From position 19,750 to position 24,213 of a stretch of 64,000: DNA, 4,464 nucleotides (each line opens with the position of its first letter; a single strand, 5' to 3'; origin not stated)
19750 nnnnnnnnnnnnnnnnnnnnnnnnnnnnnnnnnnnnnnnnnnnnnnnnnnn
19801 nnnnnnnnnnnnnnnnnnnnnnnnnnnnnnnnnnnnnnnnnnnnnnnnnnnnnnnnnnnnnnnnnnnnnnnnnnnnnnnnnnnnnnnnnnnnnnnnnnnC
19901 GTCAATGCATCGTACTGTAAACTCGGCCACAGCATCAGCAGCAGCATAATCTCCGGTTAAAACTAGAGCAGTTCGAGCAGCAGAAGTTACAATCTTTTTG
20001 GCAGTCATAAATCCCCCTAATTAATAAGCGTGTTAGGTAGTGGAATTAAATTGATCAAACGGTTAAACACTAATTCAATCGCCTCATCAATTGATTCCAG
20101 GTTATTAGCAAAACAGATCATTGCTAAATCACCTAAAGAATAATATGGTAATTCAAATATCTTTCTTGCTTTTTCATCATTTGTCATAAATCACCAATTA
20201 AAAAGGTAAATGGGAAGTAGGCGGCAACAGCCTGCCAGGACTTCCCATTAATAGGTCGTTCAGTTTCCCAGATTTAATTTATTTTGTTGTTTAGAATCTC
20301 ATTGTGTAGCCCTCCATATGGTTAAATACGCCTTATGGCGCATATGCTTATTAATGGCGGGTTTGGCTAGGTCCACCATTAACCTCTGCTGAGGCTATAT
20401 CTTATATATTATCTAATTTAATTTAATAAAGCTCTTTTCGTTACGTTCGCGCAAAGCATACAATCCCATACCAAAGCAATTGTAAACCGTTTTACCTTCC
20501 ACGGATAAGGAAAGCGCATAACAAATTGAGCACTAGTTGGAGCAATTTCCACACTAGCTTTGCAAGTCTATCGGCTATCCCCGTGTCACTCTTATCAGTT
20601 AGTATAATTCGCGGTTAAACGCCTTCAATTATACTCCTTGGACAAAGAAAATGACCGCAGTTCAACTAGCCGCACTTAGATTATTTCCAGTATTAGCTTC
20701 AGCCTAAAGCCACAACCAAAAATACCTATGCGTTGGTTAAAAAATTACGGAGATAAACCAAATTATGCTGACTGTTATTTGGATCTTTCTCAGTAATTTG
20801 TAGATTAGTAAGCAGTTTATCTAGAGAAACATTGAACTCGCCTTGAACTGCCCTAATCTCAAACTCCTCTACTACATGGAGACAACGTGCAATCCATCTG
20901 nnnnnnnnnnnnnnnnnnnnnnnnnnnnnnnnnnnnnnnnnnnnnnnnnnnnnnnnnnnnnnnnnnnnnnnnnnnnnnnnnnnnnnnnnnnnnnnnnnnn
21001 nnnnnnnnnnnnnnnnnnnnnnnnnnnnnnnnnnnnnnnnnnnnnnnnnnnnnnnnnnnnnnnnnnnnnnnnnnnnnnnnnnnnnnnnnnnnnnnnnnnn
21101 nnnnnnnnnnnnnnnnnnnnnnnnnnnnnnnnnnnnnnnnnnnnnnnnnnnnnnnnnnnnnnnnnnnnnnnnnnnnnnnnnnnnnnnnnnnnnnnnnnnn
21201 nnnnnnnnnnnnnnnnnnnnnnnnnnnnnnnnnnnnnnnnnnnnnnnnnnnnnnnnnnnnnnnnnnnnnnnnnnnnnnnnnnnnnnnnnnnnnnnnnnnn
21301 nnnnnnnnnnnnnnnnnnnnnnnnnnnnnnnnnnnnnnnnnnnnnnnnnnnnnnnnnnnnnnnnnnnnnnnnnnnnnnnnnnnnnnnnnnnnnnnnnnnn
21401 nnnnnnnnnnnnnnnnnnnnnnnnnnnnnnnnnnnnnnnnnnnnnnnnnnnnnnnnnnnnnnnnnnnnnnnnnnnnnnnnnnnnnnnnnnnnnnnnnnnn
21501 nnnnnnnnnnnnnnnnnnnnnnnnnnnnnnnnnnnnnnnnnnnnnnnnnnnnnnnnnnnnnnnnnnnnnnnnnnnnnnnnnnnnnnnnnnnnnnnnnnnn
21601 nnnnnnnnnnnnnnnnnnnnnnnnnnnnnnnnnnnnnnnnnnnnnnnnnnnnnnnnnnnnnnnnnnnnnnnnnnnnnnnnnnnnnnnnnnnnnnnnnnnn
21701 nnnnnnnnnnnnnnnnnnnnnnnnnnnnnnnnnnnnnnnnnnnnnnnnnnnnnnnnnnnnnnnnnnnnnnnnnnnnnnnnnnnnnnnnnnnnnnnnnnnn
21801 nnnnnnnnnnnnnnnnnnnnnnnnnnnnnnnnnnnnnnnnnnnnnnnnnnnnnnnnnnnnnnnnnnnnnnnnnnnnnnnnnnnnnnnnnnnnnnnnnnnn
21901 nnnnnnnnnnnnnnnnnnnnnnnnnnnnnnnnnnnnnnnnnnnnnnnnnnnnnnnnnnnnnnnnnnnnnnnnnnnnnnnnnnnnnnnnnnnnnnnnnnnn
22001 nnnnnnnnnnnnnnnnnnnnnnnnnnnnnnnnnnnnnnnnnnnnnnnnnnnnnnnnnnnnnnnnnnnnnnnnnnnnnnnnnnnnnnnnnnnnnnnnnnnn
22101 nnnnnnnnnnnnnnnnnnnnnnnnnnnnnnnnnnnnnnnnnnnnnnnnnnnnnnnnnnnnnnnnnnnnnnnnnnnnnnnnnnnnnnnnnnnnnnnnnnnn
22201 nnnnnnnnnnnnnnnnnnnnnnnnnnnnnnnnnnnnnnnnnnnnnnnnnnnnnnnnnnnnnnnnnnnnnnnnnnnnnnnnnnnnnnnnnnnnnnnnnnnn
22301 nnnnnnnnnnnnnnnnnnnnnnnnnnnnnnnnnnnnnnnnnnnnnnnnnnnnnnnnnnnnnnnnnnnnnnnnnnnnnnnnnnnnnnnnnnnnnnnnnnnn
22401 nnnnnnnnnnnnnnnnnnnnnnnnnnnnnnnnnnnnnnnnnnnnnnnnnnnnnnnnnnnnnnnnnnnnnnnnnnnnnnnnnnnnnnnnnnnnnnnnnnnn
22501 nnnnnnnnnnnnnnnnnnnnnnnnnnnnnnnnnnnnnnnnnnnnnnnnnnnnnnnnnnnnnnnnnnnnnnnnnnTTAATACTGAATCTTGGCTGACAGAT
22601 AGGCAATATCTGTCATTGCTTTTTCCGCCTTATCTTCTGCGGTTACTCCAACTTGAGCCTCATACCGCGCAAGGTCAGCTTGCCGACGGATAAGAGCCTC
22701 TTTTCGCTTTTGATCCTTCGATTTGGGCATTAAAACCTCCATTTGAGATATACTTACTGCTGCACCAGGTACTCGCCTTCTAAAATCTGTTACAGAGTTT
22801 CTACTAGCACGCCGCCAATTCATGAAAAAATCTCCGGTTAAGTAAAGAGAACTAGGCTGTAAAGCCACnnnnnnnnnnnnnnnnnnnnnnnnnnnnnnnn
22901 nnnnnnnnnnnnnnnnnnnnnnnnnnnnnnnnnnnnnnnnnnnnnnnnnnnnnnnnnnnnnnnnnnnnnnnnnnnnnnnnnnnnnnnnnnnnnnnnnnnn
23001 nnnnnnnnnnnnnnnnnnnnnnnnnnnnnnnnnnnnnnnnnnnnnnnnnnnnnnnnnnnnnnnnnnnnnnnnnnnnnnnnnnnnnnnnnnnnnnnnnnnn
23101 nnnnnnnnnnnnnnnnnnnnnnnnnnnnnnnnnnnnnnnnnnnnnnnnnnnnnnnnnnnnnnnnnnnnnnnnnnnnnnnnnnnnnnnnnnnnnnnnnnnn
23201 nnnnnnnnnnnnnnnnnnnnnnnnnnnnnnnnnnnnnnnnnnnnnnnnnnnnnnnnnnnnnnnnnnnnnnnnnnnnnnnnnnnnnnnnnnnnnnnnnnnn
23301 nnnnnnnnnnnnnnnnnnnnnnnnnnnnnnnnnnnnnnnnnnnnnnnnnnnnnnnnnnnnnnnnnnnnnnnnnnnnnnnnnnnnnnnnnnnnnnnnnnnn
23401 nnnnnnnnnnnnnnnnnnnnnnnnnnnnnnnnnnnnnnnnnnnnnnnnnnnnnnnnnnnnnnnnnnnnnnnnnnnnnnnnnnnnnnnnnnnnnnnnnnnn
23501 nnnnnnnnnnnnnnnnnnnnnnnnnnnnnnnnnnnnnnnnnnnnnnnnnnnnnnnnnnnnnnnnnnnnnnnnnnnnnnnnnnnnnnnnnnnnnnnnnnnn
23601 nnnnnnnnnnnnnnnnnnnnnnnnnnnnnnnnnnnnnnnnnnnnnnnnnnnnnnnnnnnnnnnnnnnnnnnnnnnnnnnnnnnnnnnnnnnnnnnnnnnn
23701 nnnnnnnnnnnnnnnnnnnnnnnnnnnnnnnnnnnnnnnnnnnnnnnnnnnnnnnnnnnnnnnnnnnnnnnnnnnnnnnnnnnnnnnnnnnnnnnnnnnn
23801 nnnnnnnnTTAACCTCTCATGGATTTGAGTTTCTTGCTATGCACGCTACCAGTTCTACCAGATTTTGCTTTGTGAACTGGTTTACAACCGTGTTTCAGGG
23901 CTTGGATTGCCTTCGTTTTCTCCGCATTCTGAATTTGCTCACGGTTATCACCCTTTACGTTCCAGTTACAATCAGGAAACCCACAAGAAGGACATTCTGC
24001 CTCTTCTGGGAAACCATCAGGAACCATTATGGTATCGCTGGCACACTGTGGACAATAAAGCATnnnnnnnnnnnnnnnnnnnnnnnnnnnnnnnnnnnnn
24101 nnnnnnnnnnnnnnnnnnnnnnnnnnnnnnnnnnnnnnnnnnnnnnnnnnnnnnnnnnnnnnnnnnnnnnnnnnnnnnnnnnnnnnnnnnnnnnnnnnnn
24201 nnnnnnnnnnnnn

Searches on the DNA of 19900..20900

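Call 78: search_rna_families(source=window, start=19900, end=20900, threshold=evalue, max_evalue=1)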
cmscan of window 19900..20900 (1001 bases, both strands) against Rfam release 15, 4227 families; matches with E-value up to 1: 1.
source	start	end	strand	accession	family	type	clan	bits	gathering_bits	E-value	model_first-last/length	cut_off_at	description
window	20035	20107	+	RF03894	mir-5736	Gene; miRNA;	-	19.8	90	0.9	1-80/80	no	mir-5736 microRNA precursor family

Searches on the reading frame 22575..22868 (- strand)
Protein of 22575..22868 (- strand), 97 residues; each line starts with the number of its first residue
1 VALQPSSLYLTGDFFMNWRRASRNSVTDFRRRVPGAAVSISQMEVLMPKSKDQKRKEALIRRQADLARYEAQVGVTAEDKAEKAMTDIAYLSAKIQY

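Call 33: search_protein_families(library=pfam, proteins=[window:22575-22868:-], max_evalue=0.1)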
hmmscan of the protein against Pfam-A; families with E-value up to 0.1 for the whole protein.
window:22575-22868:- (97 aa): 1 family
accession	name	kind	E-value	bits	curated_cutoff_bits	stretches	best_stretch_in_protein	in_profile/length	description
PF16644.10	NEXCaM_BD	-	0.061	14.1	26.7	1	46-92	50-94/109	Regulatory region of Na+/H+ exchanger NHE binds to calmodulin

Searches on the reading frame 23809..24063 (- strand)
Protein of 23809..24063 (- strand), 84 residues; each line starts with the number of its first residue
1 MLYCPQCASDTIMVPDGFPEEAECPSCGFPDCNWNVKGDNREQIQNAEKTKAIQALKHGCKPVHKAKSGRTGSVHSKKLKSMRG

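Call 11: search_protein_families(library=pfam, proteins=[window:23809-24063:-], max_evalue=0.1)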
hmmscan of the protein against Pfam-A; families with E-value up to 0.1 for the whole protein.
window:23809-24063:- (84 aa): 1 family
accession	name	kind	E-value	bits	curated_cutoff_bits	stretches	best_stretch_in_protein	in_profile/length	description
PF19134.6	DUF5817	-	0.078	13.4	31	0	4-28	6-28/57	Domain of unknown function (DUF5817)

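Call 32: search_protein_families(library=phrogs, proteins=[window:23809-24063:-], max_evalue=0.1)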
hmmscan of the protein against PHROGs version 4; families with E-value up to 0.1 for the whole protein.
window:23809-24063:- (84 aa): 4 families
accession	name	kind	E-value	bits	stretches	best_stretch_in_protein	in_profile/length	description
phrog_36831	-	unknown function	0.015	16.7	1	2-40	11-49/96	-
phrog_13236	-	unknown function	0.036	15.1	1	7-37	45-72/75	-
phrog_6422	-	moron, auxiliary metabolic gene and host takeover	0.038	15.4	1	3-55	9-63/120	Lar-like restriction alleviation protein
phrog_4852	-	unknown function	0.057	14.1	1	1-52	13-60/194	-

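Call 54: search_protein_families(library=padloc, proteins=[window:23809-24063:-], max_evalue=0.05)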
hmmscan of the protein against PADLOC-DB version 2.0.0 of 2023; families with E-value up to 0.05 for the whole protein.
window:23809-24063:- (84 aa): 1 family
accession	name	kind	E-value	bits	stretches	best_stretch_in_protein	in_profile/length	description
PDLC04447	PDC-M14A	-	0.0068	14.8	1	2-77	20-99/152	-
